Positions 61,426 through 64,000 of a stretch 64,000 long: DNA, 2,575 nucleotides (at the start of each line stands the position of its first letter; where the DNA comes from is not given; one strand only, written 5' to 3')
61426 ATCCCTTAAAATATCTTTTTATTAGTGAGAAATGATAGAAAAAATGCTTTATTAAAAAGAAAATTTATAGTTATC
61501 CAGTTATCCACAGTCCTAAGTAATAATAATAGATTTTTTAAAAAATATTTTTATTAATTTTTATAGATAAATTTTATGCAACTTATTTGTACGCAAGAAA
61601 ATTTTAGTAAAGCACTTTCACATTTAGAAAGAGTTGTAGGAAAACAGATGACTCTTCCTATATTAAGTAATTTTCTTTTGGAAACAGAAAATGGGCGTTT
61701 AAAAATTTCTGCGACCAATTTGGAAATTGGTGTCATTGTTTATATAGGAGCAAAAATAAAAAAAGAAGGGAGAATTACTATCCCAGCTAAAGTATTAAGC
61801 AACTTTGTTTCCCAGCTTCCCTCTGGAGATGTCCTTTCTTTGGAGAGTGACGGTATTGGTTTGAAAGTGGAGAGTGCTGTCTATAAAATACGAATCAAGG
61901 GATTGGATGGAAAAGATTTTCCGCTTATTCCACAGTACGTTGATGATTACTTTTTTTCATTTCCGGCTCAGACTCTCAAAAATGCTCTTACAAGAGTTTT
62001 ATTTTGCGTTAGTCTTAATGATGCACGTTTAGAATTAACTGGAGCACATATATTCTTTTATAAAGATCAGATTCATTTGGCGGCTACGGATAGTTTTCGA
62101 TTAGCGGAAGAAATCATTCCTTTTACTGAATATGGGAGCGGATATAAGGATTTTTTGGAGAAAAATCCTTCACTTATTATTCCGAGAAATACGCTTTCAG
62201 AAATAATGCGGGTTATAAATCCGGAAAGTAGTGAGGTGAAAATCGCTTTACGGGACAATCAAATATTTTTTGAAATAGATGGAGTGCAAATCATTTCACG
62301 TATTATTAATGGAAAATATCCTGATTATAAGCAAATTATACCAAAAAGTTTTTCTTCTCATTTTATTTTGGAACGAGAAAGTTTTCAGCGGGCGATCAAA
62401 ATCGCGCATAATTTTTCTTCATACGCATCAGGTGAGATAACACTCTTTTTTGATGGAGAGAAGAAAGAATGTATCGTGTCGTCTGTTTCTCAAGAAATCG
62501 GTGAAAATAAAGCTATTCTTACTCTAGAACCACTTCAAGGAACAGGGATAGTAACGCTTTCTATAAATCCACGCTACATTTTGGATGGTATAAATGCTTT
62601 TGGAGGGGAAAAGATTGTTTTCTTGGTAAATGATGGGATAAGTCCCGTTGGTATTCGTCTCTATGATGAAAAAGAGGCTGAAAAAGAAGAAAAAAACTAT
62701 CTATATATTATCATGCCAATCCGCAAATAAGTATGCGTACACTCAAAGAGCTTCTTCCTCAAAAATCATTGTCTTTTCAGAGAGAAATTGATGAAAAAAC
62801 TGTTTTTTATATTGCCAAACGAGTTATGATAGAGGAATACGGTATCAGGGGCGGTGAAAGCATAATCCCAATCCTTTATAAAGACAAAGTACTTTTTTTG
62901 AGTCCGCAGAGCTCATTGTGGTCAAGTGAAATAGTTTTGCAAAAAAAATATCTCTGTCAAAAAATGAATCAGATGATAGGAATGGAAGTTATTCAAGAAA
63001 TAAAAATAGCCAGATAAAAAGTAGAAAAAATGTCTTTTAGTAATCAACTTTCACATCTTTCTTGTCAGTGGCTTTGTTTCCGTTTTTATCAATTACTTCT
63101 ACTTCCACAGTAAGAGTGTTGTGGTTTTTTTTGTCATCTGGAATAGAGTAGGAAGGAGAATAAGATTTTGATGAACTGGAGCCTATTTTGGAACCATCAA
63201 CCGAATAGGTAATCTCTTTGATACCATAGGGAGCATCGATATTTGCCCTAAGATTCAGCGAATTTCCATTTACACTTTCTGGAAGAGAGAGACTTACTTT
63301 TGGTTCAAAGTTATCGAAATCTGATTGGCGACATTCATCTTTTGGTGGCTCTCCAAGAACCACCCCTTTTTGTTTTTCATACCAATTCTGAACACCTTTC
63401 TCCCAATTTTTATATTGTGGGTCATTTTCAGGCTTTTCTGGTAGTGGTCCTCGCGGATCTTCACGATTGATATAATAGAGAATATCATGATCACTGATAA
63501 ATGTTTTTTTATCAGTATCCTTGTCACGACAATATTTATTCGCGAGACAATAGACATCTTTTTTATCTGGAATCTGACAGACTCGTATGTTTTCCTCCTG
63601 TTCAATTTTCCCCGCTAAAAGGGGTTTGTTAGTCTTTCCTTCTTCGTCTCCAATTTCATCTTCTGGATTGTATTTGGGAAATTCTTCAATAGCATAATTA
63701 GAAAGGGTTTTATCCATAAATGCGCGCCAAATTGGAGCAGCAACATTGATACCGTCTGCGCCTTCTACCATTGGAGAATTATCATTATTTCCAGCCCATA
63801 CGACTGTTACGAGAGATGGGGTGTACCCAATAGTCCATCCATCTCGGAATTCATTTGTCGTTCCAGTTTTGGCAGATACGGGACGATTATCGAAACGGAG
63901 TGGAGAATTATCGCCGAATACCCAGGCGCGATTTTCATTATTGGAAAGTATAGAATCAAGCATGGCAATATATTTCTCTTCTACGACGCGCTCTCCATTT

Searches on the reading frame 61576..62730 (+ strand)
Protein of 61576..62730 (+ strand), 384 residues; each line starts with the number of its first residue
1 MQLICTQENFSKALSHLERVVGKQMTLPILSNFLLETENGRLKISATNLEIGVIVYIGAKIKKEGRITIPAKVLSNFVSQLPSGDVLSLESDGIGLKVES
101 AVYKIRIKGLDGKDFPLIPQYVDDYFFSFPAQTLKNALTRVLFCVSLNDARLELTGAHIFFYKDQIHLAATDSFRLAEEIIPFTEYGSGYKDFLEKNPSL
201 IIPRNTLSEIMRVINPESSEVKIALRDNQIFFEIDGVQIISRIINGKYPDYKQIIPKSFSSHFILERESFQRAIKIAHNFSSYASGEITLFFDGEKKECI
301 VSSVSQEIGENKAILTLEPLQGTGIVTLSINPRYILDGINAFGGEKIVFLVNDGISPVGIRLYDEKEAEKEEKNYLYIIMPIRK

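Call 19: search_protein_families(library=pfam, proteins=[window:61576-62730:+], max_evalue=0.01)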
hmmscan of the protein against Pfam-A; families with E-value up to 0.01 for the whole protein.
window:61576-62730:+ (384 aa): 3 families
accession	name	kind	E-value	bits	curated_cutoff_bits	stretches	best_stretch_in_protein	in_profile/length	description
PF02767.21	DNA_pol3_beta_2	-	1.5e-25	90.2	27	1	130-250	3-116/116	DNA polymerase III beta subunit, central domain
PF00712.24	DNA_pol3_beta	-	4.9e-21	75.6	24.4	1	1-119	1-120/120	DNA polymerase III beta subunit, N-terminal domain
PF02768.20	DNA_pol3_beta_3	-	8.6e-11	42.1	27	1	252-368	1-113/121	DNA polymerase III beta subunit, C-terminal domain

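Call 80: find_encoding_contigs(protein=window:61576-62730:+, flank=10000, max_places=3)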
Protein window:61576-62730:+ (384 aa): 2 contigs read that carry it; 2 places shown.
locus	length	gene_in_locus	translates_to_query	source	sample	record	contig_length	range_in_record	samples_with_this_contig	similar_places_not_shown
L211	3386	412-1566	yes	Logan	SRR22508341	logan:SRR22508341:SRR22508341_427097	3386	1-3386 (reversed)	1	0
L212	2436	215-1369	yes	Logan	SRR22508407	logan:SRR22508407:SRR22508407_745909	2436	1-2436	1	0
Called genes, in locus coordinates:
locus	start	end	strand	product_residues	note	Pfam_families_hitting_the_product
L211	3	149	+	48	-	?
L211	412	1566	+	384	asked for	PF00712:DNA_pol3_beta, PF02767:DNA_pol3_beta_2, PF02768:DNA_pol3_beta_3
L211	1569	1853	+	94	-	-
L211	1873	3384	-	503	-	?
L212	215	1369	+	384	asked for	PF00712:DNA_pol3_beta, PF02767:DNA_pol3_beta_2, PF02768:DNA_pol3_beta_3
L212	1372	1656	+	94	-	-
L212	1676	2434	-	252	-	?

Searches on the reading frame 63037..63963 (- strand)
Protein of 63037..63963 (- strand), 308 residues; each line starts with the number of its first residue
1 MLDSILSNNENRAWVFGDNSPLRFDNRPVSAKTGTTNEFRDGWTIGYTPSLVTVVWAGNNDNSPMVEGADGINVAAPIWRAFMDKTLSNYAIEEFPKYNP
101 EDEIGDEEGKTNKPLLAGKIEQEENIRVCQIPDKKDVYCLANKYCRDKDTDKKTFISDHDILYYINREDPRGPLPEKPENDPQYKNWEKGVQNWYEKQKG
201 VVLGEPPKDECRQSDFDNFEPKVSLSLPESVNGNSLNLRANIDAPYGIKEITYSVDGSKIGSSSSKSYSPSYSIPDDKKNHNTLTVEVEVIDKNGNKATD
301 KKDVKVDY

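Call 19: search_protein_families(library=pfam, proteins=[window:63037-63963:-], max_evalue=0.01)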
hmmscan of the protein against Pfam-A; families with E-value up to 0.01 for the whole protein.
window:63037-63963:- (308 aa): 1 family
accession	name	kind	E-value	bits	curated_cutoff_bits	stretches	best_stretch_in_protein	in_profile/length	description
PF17957.7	Big_7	-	1.2e-05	26.3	24.1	1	221-286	1-70/70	Bacterial Ig domain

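Call 38: find_encoding_contigs(protein=window:63037-63963:-, flank=10000, max_places=3)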
Protein window:63037-63963:- (308 aa): no gene with exactly this product is on record in the collection.
